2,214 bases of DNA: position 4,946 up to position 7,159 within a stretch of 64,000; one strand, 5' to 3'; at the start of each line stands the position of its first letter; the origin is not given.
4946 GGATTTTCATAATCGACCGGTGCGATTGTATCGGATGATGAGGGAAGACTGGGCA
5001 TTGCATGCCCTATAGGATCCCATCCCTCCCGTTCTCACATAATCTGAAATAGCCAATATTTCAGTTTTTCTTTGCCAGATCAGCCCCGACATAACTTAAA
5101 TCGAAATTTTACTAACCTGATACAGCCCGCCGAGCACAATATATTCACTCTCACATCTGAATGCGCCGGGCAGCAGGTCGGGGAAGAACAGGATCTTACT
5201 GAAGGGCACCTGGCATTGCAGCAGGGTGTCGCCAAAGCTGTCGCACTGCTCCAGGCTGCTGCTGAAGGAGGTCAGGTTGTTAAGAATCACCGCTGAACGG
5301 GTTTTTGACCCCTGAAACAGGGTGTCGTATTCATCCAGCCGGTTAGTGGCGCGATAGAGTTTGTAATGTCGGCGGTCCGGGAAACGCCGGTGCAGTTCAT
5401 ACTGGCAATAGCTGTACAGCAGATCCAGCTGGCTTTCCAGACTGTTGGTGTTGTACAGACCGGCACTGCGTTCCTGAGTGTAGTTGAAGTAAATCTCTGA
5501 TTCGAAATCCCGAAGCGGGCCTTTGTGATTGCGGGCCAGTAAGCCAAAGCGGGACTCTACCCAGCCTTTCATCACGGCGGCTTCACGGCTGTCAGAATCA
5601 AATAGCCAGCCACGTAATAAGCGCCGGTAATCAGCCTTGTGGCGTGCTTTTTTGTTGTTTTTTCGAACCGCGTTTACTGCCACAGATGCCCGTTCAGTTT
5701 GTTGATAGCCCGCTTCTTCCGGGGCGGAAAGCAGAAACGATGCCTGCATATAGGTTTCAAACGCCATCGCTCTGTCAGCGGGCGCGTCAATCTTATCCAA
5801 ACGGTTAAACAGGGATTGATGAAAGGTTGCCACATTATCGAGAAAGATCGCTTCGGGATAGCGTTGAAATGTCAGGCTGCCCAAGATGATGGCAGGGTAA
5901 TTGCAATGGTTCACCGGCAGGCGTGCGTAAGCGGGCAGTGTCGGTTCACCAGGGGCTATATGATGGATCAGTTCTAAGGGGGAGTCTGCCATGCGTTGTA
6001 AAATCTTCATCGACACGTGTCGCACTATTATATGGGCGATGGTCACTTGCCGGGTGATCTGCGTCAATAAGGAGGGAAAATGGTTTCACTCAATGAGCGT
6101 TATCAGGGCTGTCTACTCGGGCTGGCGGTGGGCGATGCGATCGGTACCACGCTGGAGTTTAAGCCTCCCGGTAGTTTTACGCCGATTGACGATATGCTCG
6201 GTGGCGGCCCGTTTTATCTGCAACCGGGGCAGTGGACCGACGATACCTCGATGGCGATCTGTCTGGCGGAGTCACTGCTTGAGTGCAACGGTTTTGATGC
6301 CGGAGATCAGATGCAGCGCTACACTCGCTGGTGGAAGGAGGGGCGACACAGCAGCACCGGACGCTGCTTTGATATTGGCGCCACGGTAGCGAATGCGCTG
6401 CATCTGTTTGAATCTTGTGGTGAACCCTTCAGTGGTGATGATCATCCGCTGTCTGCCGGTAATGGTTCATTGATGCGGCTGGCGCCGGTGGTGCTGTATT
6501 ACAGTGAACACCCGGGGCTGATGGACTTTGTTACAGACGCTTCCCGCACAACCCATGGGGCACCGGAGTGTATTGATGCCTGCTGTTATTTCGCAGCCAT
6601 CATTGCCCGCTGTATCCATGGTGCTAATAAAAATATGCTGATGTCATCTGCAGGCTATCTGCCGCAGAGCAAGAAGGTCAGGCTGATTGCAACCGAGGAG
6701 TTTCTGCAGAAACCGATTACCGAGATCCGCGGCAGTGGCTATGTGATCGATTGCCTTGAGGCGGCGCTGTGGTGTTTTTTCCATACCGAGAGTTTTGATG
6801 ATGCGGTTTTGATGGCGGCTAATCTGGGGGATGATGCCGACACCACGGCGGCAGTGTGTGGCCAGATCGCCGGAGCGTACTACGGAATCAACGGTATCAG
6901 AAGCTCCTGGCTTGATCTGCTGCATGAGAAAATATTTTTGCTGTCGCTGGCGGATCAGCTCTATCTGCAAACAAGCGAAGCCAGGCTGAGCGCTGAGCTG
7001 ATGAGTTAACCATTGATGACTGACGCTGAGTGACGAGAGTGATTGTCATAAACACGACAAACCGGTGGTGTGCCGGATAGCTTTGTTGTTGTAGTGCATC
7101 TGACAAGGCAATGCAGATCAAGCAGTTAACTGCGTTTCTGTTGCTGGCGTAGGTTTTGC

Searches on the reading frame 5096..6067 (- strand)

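Call 47: search_protein_families(library=pfam, proteins=[window:5096-6067:-], max_evalue=0.00001)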
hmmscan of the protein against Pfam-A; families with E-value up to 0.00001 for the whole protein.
window:5096-6067:- (323 aa): 1 family
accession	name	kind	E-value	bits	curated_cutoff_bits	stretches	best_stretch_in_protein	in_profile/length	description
PF07357.16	DRAT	-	4.9e-92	308.2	25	1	52-319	1-255/256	Dinitrogenase reductase ADP-ribosyltransferase (DRAT)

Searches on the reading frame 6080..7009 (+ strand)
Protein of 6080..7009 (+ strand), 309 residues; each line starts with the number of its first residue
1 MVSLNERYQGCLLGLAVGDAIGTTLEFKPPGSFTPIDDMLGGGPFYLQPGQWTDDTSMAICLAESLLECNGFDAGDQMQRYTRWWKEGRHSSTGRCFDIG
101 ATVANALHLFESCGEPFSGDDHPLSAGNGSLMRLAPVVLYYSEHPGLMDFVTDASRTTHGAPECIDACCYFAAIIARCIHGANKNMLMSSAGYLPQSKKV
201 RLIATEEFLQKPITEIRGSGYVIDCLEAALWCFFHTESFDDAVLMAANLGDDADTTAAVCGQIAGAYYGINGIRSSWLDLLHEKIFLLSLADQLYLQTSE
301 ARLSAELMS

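Call 47: search_protein_families(library=pfam, proteins=[window:6080-7009:+], max_evalue=0.00001)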
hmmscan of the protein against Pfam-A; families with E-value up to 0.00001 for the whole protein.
window:6080-7009:+ (309 aa): 1 family
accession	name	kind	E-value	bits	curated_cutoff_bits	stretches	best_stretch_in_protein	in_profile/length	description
PF03747.19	ADP_ribosyl_GH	-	8.4e-79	265.7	26.2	1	10-274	1-285/287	ADP-ribosylglycohydrolase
